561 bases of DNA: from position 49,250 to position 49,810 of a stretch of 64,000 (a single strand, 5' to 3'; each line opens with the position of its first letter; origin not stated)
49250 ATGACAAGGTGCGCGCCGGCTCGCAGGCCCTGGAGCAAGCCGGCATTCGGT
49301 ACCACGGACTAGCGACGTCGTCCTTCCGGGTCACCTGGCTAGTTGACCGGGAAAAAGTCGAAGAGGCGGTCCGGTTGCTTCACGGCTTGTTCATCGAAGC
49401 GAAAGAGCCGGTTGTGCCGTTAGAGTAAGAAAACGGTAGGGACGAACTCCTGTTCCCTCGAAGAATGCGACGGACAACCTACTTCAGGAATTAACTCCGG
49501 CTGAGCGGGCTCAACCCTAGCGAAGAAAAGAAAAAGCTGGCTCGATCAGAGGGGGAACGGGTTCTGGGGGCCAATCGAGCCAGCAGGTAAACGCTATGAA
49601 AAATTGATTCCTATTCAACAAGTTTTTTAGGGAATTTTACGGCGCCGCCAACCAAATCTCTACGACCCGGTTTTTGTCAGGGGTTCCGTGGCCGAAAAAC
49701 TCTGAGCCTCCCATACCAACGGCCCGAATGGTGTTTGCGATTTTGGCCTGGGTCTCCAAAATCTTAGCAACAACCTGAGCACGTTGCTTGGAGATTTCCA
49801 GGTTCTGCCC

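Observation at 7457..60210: Transcription-unit boundaries are occupied by long palindromes whose arms are tandem arrays of short words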

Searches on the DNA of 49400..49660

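Call 67: search_rna_families(source=window, start=49400, end=49660, threshold=evalue, max_evalue=1)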
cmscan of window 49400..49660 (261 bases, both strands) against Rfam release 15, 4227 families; matches with E-value up to 1: 0.
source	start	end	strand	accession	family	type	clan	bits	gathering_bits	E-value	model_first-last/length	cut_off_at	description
